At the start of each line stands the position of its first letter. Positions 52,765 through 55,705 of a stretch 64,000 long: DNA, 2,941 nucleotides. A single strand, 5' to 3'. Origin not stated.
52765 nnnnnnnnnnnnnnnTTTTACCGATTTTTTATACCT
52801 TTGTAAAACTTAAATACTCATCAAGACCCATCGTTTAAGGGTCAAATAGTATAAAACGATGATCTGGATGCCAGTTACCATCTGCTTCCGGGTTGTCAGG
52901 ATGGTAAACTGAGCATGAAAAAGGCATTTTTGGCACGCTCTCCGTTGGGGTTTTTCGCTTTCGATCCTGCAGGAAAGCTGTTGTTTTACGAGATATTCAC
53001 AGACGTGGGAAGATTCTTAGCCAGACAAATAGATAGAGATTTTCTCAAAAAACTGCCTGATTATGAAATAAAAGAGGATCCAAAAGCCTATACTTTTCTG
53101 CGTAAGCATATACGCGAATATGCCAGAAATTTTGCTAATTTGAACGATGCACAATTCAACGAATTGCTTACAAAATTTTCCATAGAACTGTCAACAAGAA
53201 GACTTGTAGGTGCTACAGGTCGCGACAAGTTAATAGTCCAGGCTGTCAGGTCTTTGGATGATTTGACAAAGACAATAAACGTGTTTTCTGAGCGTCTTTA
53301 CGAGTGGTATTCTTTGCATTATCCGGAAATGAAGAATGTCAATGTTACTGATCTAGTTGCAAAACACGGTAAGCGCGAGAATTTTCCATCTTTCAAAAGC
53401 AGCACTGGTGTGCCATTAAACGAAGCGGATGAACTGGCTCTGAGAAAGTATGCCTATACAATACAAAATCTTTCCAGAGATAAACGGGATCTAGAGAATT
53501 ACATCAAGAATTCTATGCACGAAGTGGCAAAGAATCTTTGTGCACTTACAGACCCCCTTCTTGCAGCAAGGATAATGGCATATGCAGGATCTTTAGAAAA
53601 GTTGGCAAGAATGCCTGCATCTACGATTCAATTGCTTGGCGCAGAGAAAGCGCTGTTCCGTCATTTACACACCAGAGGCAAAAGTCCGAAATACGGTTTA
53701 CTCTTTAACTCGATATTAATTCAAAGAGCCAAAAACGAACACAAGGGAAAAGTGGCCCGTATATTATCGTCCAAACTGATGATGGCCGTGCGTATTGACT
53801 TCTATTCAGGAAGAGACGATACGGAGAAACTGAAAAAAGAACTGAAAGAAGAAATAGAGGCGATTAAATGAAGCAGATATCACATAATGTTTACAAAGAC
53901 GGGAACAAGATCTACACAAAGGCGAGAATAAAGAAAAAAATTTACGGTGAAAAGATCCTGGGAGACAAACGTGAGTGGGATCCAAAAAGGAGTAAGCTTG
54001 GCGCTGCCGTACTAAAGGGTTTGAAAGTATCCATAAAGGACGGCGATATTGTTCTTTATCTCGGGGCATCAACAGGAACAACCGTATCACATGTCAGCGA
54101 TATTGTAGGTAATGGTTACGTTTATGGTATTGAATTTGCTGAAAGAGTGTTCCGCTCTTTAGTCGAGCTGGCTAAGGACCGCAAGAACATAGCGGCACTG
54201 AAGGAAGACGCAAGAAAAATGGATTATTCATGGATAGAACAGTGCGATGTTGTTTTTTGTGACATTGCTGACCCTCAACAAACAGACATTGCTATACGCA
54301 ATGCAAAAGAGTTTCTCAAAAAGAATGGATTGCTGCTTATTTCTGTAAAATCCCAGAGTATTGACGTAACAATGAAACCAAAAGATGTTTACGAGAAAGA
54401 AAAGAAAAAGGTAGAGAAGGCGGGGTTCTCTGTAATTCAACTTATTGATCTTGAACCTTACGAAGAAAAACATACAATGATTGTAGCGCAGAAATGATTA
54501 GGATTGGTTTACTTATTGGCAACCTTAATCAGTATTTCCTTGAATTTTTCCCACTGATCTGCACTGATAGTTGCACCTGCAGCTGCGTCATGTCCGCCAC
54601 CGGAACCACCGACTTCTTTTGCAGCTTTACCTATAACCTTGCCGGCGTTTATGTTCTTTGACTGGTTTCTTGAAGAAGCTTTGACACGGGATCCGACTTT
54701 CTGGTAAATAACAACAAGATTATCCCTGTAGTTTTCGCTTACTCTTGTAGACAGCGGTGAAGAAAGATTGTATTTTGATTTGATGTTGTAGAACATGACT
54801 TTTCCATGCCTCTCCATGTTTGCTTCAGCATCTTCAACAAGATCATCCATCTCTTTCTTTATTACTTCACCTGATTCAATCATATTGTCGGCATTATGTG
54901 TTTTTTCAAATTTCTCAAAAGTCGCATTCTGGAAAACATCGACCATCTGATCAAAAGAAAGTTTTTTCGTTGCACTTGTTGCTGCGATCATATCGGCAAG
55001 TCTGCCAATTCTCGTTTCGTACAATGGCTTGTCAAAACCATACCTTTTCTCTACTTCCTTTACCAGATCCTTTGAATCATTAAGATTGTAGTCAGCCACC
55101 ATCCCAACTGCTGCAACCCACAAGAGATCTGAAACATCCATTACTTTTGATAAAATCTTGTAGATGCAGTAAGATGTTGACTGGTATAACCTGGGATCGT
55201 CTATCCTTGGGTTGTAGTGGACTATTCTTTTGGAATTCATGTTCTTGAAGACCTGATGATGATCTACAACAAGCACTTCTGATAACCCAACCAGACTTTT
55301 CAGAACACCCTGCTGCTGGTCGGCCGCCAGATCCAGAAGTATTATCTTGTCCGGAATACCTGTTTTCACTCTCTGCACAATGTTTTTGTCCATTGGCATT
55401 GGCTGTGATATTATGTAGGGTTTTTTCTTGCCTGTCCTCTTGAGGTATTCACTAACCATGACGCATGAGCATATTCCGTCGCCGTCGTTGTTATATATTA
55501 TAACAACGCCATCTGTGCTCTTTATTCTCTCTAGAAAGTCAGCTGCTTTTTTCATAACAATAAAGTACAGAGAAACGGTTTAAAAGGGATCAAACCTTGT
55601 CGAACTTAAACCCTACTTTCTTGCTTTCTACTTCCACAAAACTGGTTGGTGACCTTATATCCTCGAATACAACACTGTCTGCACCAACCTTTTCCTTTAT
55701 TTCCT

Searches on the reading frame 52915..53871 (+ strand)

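Call 5: search_protein_families(library=pfam, proteins=[window:52915-53871:+], max_evalue=0.01)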
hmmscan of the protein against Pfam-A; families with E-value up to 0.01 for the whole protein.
window:52915-53871:+ (318 aa): 1 family
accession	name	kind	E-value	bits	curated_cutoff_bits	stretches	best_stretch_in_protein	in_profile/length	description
PF01798.23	Nop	-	3.1e-52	177.8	25.4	1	114-315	2-223/228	snoRNA binding domain, fibrillarin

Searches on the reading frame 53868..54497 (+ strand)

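Call 5: search_protein_families(library=pfam, proteins=[window:53868-54497:+], max_evalue=0.01)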
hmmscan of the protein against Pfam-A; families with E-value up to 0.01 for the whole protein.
window:53868-54497:+ (209 aa): 5 families
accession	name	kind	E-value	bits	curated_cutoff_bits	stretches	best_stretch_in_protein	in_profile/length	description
PF01269.23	Fibrillarin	-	1e-67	228.1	27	1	11-208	17-224/227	Fibrillarin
PF13847.12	Methyltransf_31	-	8.8e-07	29.2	27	1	56-179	1-127/145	Methyltransferase domain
PF13649.12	Methyltransf_25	-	1.3e-06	29.4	27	1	62-154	1-97/97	Methyltransferase domain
PF01728.25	FtsJ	-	0.00039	20.8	24.1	1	56-140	19-102/181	FtsJ-like methyltransferase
PF08241.18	Methyltransf_11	-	0.0012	19.8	21.2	1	64-158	2-95/95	Methyltransferase domain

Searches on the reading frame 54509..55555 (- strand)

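Call 47: search_protein_families(library=pfam, proteins=[window:54509-55555:-], max_evalue=0.0001)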
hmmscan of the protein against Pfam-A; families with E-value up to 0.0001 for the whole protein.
window:54509-55555:- (348 aa): 2 families
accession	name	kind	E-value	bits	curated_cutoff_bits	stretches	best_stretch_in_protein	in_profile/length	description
PF02272.25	DHHA1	-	7.6e-16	58.9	25.9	1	268-346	21-100/102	DHHA1 domain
PF01368.27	DHH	-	7.8e-11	42.8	28.1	1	18-136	3-103/125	DHH family, N-terminal domain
